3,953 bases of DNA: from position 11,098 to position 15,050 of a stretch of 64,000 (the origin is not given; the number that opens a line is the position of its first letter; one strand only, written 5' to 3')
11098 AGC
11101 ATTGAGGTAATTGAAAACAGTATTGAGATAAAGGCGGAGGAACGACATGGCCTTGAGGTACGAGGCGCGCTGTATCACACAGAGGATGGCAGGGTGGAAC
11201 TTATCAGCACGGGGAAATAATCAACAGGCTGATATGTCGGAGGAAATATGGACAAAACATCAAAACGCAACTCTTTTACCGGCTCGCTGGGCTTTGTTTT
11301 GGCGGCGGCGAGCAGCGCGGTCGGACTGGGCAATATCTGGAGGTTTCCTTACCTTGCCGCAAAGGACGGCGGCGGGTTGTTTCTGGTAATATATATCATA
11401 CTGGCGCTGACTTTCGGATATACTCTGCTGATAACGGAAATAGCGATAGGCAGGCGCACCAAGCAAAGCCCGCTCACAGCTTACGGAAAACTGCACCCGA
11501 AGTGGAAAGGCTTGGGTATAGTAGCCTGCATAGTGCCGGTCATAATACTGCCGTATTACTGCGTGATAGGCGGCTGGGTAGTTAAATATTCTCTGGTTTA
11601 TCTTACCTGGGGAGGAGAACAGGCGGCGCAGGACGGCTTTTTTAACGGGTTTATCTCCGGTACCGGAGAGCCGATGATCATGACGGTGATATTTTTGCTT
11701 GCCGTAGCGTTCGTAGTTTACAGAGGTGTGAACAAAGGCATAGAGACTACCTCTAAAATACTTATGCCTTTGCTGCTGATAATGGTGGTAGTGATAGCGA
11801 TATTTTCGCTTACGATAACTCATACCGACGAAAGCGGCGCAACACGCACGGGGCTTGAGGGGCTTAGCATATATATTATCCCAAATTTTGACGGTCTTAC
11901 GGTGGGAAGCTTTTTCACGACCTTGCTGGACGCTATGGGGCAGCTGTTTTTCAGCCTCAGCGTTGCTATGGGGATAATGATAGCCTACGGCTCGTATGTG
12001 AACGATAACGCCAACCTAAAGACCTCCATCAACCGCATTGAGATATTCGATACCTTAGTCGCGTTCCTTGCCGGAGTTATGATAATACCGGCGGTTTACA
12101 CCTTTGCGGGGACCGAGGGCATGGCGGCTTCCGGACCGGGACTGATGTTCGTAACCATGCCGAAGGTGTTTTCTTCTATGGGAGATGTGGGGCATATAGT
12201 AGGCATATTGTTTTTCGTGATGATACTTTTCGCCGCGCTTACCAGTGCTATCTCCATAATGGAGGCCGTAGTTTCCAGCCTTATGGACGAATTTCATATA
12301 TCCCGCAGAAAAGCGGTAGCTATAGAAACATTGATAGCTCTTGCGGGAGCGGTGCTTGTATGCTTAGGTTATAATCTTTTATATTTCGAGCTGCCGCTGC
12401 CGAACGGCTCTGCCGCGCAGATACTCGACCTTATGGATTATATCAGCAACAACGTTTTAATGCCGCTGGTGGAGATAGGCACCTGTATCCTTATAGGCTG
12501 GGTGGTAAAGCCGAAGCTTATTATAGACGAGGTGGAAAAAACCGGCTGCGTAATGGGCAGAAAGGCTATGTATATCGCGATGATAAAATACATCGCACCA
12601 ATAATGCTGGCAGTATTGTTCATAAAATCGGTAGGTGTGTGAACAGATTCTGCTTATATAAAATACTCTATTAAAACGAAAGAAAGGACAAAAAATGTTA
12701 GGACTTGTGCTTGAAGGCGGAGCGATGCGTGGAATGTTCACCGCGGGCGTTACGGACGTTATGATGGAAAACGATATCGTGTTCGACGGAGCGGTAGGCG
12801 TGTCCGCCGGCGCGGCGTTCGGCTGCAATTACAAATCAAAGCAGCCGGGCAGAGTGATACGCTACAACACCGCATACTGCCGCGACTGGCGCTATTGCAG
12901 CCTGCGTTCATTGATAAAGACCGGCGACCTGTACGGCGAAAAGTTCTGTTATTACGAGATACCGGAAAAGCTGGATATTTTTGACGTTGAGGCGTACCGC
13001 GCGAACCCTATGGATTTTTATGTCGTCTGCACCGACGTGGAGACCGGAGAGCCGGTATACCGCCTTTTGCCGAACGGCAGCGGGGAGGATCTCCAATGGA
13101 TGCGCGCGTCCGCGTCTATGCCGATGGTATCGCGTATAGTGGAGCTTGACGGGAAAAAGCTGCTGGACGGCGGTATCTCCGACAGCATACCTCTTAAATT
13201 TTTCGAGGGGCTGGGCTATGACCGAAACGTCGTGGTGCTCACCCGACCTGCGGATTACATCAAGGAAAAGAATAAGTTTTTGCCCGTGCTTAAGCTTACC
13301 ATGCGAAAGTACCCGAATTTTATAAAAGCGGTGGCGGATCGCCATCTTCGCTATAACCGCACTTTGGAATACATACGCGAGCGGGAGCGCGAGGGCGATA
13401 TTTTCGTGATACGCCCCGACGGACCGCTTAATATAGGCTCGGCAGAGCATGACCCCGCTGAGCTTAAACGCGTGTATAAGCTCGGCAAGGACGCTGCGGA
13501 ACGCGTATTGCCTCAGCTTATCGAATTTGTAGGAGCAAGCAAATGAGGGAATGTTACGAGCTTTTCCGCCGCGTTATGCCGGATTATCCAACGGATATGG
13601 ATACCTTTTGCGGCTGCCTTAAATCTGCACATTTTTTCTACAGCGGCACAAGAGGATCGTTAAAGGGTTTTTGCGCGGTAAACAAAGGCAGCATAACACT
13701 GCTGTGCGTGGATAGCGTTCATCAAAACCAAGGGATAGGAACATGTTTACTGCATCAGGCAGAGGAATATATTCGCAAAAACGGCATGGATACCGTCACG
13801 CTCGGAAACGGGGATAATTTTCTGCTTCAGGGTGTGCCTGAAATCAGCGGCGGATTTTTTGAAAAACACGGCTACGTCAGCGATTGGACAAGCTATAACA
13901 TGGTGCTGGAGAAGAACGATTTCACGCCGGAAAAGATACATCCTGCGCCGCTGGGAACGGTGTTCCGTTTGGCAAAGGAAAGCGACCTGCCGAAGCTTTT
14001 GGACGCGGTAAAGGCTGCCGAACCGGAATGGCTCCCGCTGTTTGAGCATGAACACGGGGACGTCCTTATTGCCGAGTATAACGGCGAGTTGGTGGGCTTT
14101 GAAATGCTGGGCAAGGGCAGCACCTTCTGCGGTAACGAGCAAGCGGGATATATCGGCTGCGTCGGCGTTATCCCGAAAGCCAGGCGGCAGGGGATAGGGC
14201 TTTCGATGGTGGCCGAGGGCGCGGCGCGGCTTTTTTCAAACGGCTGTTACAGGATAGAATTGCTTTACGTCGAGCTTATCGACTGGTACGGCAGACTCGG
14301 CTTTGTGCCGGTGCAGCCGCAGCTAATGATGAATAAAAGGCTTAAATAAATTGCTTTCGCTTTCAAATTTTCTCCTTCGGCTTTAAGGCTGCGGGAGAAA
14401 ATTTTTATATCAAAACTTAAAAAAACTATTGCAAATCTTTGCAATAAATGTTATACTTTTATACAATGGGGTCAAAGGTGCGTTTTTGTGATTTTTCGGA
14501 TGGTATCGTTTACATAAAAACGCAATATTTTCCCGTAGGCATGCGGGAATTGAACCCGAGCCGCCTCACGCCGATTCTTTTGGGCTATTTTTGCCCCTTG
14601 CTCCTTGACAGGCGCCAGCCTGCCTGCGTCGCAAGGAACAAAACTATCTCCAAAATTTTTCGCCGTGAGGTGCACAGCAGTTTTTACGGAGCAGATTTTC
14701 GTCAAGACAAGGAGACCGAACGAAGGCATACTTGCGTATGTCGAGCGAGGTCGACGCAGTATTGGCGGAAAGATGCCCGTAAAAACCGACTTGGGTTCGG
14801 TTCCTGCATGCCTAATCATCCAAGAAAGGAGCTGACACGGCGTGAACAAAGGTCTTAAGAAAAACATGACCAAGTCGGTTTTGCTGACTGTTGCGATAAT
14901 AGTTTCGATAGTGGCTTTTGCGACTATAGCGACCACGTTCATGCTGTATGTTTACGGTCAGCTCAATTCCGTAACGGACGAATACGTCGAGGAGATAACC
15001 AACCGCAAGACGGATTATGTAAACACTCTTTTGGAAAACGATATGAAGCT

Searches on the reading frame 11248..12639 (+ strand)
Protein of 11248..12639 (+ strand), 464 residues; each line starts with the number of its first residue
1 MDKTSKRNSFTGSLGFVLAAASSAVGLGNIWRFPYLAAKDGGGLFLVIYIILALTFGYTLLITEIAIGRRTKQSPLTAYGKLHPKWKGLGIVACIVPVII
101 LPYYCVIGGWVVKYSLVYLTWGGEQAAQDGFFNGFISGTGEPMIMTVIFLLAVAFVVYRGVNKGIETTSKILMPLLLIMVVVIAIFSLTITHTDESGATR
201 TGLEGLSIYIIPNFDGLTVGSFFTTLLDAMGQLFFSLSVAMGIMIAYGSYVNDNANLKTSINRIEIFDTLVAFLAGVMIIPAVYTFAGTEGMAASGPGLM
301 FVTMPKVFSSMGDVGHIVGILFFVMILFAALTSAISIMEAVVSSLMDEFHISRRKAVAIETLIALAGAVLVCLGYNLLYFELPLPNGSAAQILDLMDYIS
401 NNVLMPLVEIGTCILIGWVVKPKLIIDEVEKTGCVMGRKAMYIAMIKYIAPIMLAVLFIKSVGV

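Call 12: search_protein_families(library=pfam, proteins=[window:11248-12639:+])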
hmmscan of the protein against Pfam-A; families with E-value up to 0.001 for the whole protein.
window:11248-12639:+ (464 aa): 1 family
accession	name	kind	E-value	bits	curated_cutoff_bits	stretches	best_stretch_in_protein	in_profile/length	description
PF00209.24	SNF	-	8.1e-62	210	27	2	137-462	171-481/524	Sodium:neurotransmitter symporter family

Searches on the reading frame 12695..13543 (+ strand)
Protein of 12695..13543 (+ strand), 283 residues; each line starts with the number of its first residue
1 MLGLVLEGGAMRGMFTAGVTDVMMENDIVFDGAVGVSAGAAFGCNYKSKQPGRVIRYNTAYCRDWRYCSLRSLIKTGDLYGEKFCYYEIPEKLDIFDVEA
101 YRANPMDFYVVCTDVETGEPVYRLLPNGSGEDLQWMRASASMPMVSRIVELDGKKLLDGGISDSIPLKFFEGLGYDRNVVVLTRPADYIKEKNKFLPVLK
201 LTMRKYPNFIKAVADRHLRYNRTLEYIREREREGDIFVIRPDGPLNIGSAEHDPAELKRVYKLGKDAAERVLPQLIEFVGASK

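Call 12: search_protein_families(library=pfam, proteins=[window:12695-13543:+])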
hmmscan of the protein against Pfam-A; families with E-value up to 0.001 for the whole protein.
window:12695-13543:+ (283 aa): 2 families
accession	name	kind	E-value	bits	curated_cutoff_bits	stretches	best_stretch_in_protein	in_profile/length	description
PF19890.4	DUF6363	-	8.8e-22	77.2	26.4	1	206-279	1-74/75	Domain of unknown function (DUF6363)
PF01734.28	Patatin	-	2.5e-17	64.1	27.7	1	4-168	1-188/191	Patatin-like phospholipase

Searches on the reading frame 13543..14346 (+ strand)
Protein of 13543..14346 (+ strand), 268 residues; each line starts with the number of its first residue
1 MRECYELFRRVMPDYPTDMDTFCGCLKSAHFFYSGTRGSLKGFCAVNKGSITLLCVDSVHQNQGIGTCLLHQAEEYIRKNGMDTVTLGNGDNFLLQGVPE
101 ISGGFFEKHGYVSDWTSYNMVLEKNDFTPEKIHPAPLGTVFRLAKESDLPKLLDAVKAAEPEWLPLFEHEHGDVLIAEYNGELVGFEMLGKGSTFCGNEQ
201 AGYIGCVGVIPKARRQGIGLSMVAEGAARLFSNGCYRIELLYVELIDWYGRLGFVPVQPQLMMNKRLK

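Call 12: search_protein_families(library=pfam, proteins=[window:13543-14346:+])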
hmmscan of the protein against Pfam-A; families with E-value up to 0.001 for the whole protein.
window:13543-14346:+ (268 aa): 5 families
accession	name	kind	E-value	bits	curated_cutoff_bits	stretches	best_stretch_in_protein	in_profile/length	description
PF00583.31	Acetyltransf_1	-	1e-19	71.3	20.7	2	162-254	23-116/116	Acetyltransferase (GNAT) family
PF13508.13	Acetyltransf_7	-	1.5e-17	64.1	27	2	171-255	2-83/84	Acetyltransferase (GNAT) domain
PF13673.13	Acetyltransf_10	-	6.2e-11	42.8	23.6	1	31-86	33-91/128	Acetyltransferase (GNAT) domain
PF13527.13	Acetyltransf_9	-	3.4e-09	37.2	25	1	169-254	38-124/127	Acetyltransferase (GNAT) domain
PF08445.16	FR47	-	1.6e-07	31.7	22.1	0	45-92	18-65/86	FR47-like protein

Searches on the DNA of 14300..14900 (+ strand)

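Call 4: search_rna_families(source=window, start=14300, end=14900, threshold=evalue, max_evalue=10, show_alignments=3)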
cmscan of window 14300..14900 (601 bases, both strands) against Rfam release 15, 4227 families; matches with E-value up to 10: 9.
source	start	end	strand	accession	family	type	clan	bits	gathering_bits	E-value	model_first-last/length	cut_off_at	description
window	14322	14406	+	RF01470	rli38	Gene; sRNA;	-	24.2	49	0.48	1-150/150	no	Listeria sRNA rli38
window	14395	14548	+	RF01669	P14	Gene; sRNA;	-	18.7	45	0.33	1-146/146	no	Pseudomonas sRNA P14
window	14318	14393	+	RF00152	SNORD79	Gene; snRNA; snoRNA; CD-box;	CL00069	18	47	5.1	1-83/83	no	Small nucleolar RNA SNORD79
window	14359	14412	+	RF00815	mir-244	Gene; miRNA;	-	16.8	62.5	1.6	1-94/94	no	mir-244 microRNA precursor family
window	14458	14553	-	RF02082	STnc540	Gene; sRNA;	-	16.7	38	0.46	1-202/202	no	Enterobacterial sRNA STnc540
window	14358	14414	+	RF03226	mir-8196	Gene; miRNA;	-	16.7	59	8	1-65/65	no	mir-8196 microRNA precursor family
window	14357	14462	+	RF02515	AfaR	Gene; sRNA;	-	14.4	100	6.4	1-234/234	no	AfaR small RNA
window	14544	14558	-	RF00023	tmRNA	Gene;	CL00001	13.3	47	0.0029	348-362/374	no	transfer-messenger RNA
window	14342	14460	+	RF02578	tsr25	Gene; sRNA;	-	11.7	63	6.8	1-181/181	no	S. aureus tsr25 small RNA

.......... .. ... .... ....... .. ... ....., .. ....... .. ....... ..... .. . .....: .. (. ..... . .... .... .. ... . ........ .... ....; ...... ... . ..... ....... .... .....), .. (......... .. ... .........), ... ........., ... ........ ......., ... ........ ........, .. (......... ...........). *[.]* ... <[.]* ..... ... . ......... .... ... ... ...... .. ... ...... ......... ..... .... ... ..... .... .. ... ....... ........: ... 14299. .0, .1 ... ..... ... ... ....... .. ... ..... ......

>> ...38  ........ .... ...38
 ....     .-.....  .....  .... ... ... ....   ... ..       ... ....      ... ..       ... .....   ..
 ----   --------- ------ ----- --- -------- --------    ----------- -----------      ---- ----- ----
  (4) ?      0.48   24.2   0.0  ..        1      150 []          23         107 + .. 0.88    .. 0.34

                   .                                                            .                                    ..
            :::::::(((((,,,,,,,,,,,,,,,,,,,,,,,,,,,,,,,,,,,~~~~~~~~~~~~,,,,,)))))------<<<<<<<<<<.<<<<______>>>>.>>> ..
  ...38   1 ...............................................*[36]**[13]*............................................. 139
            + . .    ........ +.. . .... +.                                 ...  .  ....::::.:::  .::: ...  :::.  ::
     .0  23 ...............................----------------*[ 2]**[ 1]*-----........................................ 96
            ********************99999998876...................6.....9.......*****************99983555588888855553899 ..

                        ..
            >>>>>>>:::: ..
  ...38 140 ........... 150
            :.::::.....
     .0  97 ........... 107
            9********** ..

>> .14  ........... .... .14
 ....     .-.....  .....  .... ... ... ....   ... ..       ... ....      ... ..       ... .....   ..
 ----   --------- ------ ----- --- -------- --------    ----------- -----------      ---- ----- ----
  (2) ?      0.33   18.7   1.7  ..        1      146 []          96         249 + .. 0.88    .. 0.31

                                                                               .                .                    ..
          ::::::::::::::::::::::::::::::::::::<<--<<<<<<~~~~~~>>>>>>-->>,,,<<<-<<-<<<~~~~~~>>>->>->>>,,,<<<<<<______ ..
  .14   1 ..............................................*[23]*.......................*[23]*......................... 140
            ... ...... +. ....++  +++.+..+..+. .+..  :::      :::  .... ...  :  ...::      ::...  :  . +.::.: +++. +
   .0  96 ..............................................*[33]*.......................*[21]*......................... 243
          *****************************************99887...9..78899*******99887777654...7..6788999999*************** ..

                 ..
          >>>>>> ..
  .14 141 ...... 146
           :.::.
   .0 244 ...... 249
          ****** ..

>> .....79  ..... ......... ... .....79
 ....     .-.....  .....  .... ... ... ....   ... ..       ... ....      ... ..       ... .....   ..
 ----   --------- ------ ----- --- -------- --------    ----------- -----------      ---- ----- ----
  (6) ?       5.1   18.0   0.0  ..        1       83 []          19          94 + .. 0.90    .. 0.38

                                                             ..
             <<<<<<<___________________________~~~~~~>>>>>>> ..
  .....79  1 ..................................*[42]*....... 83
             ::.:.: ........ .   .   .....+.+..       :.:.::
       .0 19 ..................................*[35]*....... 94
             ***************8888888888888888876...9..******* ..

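Call 25: search_dna_similar(query=window:14530-14820:+, collection=phages, mode=distant, max_evalue=0.01)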
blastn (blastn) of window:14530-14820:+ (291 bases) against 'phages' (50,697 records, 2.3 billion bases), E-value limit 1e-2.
Records with a match: 2; places in all: 2; records where one place covers at least 80% of the query: 0.
Best place of each record, by identity: >=99% 1; 60-80% 1.
By first word of the organism name: Bacteriophage 2.
By host as written in the record: - 2.
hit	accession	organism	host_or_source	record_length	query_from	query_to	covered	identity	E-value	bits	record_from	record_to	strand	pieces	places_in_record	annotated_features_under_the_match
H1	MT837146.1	Bacteriophage sp.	human fecal samples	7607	87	259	59%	71.4%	3e-13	81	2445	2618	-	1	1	record has no annotation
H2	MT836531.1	Bacteriophage sp.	human fecal samples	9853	75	100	9%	100.0%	2e-3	48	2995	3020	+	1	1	record has no annotation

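Call 26: search_dna_similar(query=window:14530-14820:+, collection=plasmids, mode=distant, max_evalue=0.01)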
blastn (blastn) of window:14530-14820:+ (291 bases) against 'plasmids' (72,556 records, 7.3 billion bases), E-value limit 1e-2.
No match.

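Call 27: get_annotated_region(hit=H1, flank=3000)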
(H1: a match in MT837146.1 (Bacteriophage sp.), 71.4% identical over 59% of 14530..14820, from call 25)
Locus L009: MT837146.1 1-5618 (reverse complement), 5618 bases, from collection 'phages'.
description: UNVERIFIED: Bacteriophage sp. clone scaffold_4008 genomic sequence.
organism: Bacteriophage sp. (NCBI taxid 38018)
taxonomy: Viruses
host: -; source: human fecal samples; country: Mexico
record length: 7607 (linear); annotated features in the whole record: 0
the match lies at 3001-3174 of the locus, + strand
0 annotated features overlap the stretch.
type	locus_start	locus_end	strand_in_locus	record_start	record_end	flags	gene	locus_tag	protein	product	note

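Call 28: get_annotated_region(hit=H2, flank=1500)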
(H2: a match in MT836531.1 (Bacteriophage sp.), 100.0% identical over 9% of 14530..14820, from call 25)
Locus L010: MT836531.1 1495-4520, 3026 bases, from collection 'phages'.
description: UNVERIFIED: Bacteriophage sp. clone scaffold_2431 genomic sequence.
organism: Bacteriophage sp. (NCBI taxid 38018)
taxonomy: Viruses
host: -; source: human fecal samples; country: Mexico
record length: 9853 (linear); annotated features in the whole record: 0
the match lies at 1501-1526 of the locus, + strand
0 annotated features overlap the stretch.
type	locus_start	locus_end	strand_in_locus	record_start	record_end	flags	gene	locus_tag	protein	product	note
